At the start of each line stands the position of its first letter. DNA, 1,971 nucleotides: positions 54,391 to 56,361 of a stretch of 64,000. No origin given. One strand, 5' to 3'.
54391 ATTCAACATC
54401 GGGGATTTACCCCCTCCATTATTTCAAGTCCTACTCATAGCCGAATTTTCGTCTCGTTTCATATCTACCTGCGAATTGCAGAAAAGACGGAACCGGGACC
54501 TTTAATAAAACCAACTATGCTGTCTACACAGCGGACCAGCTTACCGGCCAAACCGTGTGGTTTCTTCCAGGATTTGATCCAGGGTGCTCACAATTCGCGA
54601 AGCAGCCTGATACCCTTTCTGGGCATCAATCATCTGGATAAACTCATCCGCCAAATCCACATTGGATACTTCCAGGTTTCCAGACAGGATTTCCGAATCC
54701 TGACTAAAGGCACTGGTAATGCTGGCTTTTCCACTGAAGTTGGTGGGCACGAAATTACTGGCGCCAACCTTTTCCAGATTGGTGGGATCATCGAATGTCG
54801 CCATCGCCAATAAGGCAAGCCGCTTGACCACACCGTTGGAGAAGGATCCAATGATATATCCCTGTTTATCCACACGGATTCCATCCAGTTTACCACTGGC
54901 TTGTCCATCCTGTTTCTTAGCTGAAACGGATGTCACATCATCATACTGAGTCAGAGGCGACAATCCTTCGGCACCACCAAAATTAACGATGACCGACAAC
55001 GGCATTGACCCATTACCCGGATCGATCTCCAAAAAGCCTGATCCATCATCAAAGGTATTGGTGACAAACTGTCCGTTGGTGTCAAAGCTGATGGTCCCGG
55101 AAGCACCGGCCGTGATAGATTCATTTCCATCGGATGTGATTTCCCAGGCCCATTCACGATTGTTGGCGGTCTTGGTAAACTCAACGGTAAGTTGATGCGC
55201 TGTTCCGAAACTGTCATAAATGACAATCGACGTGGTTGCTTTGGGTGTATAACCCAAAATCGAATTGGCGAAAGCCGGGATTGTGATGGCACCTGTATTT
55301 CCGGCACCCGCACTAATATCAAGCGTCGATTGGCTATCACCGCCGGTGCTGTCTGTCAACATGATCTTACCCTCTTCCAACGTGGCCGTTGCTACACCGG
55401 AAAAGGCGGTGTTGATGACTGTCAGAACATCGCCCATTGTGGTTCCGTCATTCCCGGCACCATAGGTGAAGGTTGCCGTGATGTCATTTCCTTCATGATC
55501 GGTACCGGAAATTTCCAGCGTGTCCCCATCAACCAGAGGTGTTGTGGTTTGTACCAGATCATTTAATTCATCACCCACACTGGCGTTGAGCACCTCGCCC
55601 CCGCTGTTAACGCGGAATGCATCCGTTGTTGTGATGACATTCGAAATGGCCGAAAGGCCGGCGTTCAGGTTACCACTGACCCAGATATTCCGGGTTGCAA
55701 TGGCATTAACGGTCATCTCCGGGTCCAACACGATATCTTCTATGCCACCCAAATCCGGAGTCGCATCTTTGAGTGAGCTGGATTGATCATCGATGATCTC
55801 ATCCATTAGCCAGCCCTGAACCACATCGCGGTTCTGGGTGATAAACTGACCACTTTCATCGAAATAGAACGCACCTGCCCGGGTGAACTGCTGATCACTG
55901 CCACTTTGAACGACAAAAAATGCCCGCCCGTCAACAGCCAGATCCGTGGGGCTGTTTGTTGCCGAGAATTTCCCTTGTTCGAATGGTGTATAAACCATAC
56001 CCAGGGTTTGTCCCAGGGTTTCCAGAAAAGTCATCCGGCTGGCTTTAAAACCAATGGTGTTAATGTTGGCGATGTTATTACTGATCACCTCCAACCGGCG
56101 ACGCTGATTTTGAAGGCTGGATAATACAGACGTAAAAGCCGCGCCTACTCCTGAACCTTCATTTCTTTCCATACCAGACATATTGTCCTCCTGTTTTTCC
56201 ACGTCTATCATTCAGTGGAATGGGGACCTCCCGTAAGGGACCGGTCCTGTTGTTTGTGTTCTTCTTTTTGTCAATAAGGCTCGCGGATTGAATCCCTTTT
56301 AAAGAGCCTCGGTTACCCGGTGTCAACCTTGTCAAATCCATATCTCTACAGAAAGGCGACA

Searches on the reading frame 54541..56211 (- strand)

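Call 55: search_protein_families(library=pfam, proteins=[window:54541-56211:-], max_evalue=0.00001)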
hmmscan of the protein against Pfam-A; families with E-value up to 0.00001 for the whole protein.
window:54541-56211:- (556 aa): 4 families
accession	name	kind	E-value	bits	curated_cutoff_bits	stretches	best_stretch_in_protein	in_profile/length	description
PF07559.19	FlgE_D2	-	7.2e-15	56.1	22.7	1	324-436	21-141/142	Flagellar basal body protein FlaE D2 domain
PF06429.18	Flg_bbr_C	-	2.6e-14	52.9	23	1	510-552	2-44/46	Flagellar basal body rod FlgEFG protein C-terminal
PF00460.25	Flg_bb_rod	-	7.8e-10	39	20.7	1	31-56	6-31/31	Flagella basal body rod protein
PF22692.1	LlgE_F_G_D1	-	2.9e-08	34.2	27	1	92-162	1-47/64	Flagellar hook protein FlgE/F/G D1 domain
